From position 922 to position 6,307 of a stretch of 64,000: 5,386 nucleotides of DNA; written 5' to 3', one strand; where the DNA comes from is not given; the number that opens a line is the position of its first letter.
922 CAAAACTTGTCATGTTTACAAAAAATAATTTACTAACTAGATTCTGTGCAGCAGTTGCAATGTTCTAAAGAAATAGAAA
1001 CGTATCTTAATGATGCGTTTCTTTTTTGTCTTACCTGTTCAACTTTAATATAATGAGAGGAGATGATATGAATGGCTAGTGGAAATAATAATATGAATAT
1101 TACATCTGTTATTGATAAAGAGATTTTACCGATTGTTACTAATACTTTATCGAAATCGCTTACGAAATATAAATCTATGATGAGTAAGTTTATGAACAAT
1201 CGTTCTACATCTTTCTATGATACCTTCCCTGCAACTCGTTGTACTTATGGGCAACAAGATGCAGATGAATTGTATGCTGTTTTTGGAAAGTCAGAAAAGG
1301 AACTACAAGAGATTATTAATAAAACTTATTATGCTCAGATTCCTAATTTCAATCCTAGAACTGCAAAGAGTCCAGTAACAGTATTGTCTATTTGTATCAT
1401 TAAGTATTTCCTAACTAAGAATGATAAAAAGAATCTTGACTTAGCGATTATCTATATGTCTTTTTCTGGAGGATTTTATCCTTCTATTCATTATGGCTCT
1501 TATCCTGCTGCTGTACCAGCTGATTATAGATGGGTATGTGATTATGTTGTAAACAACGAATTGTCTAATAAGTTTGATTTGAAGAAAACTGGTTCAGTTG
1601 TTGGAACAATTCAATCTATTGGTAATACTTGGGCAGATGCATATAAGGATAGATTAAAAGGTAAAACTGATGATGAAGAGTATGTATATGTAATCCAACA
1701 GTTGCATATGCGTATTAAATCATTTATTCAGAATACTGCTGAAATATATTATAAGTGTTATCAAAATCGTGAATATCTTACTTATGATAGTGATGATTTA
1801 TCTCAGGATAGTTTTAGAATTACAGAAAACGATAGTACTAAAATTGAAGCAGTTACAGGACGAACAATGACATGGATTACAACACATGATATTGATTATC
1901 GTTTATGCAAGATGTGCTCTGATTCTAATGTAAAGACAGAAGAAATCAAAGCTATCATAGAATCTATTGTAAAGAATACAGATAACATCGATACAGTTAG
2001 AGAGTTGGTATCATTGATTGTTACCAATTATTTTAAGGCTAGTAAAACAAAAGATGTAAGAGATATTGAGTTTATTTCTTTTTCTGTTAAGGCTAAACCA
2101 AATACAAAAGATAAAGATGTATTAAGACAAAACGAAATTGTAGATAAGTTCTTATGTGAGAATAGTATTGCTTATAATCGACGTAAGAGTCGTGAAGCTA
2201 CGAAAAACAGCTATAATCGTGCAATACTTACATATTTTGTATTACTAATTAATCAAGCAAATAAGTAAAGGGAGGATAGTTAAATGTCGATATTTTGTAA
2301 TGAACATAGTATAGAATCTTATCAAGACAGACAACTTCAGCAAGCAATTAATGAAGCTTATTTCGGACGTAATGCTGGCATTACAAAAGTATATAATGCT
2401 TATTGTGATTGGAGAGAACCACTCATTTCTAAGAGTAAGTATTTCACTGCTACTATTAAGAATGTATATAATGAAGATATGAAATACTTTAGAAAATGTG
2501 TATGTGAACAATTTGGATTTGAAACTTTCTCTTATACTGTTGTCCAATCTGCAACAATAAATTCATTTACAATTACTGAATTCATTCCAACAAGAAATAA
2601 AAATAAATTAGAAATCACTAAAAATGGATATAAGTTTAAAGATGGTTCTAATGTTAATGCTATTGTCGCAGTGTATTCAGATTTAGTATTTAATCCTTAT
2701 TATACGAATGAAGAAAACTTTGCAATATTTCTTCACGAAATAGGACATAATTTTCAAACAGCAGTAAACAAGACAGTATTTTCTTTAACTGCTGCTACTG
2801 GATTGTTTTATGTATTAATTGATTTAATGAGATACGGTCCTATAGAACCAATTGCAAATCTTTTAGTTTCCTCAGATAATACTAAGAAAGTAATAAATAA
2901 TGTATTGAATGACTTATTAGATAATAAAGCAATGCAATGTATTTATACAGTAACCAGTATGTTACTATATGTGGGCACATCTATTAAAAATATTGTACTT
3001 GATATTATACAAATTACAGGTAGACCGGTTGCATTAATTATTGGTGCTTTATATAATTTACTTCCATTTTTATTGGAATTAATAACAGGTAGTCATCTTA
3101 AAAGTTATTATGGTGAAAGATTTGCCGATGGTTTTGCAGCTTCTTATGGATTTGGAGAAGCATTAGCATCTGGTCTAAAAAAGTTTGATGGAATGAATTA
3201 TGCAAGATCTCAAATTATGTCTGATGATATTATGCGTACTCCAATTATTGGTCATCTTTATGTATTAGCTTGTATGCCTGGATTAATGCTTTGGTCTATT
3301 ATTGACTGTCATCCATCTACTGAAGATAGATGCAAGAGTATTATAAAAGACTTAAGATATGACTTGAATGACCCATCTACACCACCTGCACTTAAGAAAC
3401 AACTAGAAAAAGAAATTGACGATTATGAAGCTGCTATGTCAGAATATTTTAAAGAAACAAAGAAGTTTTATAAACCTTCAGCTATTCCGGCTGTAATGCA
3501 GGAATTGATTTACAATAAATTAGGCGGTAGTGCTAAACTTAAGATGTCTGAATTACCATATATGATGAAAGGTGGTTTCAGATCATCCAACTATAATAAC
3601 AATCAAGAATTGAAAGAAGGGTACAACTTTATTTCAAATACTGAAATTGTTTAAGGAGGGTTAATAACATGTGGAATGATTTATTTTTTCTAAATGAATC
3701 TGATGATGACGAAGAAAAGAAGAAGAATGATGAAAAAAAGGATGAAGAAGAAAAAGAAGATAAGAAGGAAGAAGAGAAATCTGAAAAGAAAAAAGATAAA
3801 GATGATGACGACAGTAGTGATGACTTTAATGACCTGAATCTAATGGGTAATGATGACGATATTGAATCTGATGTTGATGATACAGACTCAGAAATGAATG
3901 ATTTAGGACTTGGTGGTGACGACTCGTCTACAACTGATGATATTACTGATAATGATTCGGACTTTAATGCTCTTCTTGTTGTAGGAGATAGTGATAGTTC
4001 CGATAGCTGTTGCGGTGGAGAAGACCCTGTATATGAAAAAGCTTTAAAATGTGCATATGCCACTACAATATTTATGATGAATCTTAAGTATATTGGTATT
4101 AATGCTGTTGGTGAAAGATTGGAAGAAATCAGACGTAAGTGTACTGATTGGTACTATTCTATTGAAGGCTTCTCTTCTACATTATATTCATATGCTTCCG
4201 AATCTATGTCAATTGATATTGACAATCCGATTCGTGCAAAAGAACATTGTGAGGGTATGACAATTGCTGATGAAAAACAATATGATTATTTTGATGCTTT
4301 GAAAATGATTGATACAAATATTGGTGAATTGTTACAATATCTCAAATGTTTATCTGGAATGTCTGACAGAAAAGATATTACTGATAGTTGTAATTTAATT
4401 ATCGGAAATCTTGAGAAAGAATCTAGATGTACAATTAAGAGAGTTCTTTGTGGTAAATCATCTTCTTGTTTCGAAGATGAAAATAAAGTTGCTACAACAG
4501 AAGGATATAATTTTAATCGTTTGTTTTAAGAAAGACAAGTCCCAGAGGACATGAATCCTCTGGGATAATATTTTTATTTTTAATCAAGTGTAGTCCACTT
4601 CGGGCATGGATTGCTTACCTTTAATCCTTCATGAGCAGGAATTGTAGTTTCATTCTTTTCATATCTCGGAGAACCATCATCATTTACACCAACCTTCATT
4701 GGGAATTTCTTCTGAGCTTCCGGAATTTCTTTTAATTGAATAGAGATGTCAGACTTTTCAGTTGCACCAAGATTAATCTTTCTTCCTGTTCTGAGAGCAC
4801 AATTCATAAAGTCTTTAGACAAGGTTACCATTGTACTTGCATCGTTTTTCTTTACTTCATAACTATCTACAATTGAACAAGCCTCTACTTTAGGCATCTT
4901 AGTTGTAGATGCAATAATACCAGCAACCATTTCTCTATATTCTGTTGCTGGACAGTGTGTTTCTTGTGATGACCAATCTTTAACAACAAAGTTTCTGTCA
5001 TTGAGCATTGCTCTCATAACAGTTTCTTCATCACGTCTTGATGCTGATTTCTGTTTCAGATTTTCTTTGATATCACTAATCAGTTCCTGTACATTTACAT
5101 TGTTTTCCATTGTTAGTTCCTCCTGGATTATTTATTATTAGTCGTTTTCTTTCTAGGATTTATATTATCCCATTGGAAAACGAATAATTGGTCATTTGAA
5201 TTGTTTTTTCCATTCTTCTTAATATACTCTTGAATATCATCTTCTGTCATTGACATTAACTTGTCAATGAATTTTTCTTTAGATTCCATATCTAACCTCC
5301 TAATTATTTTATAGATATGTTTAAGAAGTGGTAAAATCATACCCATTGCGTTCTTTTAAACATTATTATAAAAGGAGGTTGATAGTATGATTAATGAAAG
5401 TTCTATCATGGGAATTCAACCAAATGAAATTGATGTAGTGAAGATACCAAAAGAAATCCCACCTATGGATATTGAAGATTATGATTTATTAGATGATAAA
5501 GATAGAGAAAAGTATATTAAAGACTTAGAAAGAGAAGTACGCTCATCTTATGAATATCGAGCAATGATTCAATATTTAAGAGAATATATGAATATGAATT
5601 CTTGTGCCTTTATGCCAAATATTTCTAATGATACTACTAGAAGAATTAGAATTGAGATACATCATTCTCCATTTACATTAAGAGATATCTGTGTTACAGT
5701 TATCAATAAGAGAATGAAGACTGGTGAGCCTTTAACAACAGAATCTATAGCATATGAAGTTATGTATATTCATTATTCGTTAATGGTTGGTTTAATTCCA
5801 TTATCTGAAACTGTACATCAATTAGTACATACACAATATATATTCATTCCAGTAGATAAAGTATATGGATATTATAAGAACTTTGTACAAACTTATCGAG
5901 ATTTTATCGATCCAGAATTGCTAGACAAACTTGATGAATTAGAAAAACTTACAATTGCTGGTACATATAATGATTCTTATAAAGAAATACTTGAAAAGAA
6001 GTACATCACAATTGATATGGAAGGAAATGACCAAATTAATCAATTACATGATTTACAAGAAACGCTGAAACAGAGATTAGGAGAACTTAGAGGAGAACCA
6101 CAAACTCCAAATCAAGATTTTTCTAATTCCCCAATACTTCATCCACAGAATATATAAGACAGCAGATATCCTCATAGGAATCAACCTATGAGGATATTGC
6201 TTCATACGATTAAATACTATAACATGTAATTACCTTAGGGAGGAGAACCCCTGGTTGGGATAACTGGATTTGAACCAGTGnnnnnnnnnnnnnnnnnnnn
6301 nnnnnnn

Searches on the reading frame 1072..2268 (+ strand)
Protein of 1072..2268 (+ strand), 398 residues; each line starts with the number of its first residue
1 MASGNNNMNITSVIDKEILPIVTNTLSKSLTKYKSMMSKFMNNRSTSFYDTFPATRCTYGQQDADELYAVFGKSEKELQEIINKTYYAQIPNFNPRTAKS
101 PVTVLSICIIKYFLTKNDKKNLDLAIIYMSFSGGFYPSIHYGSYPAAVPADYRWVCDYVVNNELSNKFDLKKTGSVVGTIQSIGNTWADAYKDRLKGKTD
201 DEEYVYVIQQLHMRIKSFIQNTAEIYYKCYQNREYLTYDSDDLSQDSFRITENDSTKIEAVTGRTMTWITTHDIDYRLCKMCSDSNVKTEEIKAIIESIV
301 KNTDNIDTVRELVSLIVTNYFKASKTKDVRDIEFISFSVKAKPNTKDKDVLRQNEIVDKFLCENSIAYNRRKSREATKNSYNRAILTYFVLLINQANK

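Call 14: search_protein_families(library=phrogs, proteins=[window:1072-2268:+], max_evalue=0.001)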
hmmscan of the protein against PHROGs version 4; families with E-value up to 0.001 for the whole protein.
window:1072-2268:+ (398 aa): 1 family
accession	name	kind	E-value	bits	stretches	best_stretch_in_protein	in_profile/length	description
phrog_2921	-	unknown function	2.2e-24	87.3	1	5-395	9-408/413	-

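Call 61: find_encoding_contigs(protein=window:1072-2268:+, flank=10000, max_places=1)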
Protein window:1072-2268:+ (398 aa): 7 contigs read that carry it; 1 place shown.
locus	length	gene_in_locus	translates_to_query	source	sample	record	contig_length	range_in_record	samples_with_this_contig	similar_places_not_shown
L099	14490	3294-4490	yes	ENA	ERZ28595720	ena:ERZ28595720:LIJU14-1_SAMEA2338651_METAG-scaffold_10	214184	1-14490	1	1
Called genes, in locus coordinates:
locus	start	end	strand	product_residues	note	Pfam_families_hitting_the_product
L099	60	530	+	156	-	-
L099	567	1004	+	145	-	-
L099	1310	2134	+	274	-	PF03420:Peptidase_S77 (weak)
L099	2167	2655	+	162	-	-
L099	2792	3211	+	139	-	-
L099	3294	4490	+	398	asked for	-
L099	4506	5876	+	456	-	-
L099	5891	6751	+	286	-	-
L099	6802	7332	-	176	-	-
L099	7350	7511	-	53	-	-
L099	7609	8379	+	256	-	-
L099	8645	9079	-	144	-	-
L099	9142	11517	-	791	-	PF00521:DNA_topoisoIV, PF03989:DNA_gyraseA_C (faint)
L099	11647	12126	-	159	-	-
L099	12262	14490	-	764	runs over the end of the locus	PF02518:HATPase_c, PF13589:HATPase_c_3 (faint), PF00204:DNA_gyraseB, PF01751:Toprim, PF00986:DNA_gyraseB_C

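Call 63: search_protein_families(library=phrogs, proteins=[L099:1310-2131:+, L099:60-527:+, L099:567-1001:+, L099:2167-2652:+], max_evalue=0.001)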
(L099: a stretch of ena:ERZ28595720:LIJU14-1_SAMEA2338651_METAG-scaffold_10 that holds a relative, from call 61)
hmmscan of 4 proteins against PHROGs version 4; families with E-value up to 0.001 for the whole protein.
L099:1310-2131:+ (274 aa): 3 families
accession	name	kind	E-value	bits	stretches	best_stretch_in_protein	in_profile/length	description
phrog_207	-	head and packaging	2.9e-21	77.1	1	9-217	15-207/519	head maturation protease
phrog_3014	-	head and packaging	4.8e-14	53.2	1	31-229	28-247/266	head maturation protease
phrog_31489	-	head and packaging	0.00029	21.7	1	1-67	1-67/91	head maturation protease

L099:60-527:+ (156 aa): 0 families

L099:567-1001:+ (145 aa): 0 families

L099:2167-2652:+ (162 aa): 0 families

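Call 65: find_related_loci(query=L099:60-527:+, collection=viral_contigs, flank=10000)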
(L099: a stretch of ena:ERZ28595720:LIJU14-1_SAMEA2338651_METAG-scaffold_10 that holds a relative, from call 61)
Query L099:60-527:+ (156 aa) in viral_contigs; peptide patterns used: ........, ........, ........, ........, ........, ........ (x = any residue, [..] = any of these).
18 stretches matched a pattern, but none encodes a relative of the query by tblastn (E <= 1e-3).
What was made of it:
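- Tried and rejected: One walking step was wasted: the 156-aa query gave no IMG/VR match (call 65).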

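Call 66: find_related_loci(query=L099:1310-2131:+, collection=viral_contigs, flank=10000)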
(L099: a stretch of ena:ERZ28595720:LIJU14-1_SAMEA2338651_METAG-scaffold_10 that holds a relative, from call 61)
Query L099:1310-2131:+ (274 aa) in viral_contigs; peptide patterns used: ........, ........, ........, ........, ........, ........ (x = any residue, [..] = any of these).
14 stretches matched a pattern; 14 encode a relative of the query (tblastn E <= 1e-3); 13 distinct loci.
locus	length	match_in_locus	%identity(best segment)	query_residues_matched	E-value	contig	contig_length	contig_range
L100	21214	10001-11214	100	1-274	0e+0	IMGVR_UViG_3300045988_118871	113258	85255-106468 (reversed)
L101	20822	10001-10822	99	1-274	0e+0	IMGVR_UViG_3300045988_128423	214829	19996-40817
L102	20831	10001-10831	78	1-274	1e-148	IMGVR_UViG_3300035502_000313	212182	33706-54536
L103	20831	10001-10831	77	1-274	2e-147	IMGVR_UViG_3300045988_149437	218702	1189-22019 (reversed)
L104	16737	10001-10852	69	1-272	2e-129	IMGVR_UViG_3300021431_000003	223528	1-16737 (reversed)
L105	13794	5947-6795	66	1-272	3e-116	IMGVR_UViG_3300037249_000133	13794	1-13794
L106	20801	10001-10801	88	1-268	3e-164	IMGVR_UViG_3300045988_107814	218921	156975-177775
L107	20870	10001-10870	57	1-271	5e-108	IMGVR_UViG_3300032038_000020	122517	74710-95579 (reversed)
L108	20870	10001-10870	56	1-271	1e-106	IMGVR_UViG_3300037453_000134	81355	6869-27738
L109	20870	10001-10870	56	1-271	1e-106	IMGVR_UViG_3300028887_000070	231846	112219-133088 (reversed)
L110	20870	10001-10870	56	1-271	1e-105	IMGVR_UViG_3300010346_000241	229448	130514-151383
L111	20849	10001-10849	70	1-272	1e-130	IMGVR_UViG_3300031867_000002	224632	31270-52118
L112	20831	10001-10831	78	1-274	1e-148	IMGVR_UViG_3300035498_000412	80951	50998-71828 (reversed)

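Call 89: find_related_loci(query=L101:841-3201:-, collection=viral_contigs, flank=10000)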
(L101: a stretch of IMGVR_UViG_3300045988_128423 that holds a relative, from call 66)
Query L101:841-3201:- (787 aa) in viral_contigs; peptide patterns used: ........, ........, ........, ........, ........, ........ (x = any residue, [..] = any of these).
4 stretches matched a pattern; 3 encode a relative of the query (tblastn E <= 1e-3); 3 distinct loci.
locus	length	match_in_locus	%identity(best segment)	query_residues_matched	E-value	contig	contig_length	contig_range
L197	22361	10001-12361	100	1-787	0e+0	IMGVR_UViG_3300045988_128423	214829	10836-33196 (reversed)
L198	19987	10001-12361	99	1-787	0e+0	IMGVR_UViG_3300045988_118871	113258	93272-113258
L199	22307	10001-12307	86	21-787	0e+0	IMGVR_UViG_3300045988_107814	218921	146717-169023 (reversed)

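Call 91: find_related_loci(query=L197:20652-22361:+, collection=viral_contigs, flank=10000)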
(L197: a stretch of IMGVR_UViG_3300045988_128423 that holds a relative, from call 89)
Query L197:20652-22361:+ (570 aa) in viral_contigs; peptide patterns used: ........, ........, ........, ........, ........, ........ (x = any residue, [..] = any of these).
14 stretches matched a pattern; 3 encode a relative of the query (tblastn E <= 1e-3); 3 distinct loci.
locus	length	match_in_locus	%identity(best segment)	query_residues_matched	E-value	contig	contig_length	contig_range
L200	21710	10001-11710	100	1-570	0e+0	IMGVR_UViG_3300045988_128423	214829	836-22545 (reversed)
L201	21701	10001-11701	53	1-569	0e+0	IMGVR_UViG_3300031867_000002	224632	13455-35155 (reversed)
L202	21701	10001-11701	51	1-569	0e+0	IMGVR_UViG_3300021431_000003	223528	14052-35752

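Call 96: search_protein_families(library=pfam, proteins=[L197:13993-15738:+, L101:3155-5461:-, L200:13419-18587:+], max_evalue=0.01)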
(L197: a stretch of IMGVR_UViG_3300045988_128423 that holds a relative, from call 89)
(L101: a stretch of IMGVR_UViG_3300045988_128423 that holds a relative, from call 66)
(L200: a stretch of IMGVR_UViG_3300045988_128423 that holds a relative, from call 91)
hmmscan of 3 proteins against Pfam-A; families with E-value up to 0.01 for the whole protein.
L197:13993-15738:+ (582 aa): 0 families

L101:3155-5461:- (769 aa): 1 family
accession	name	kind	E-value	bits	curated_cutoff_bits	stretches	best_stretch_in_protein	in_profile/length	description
PF00562.33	RNA_pol_Rpb2_6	-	1.9e-10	40.9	23.4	1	258-458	141-279/373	RNA polymerase Rpb2, domain 6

L200:13419-18587:+ (1723 aa): 1 family
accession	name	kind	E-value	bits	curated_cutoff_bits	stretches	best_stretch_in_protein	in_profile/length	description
PF20223.3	DUF6582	-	2.6e-07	31.3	27.3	1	109-173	15-82/83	Family of unknown function (DUF6582)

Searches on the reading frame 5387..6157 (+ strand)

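Call 14: search_protein_families(library=phrogs, proteins=[window:5387-6157:+], max_evalue=0.001)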
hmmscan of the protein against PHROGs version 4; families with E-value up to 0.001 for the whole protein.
window:5387-6157:+ (256 aa): 1 family
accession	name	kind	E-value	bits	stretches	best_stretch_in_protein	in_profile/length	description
phrog_12252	-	unknown function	2e-49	168.9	1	33-215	42-222/223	-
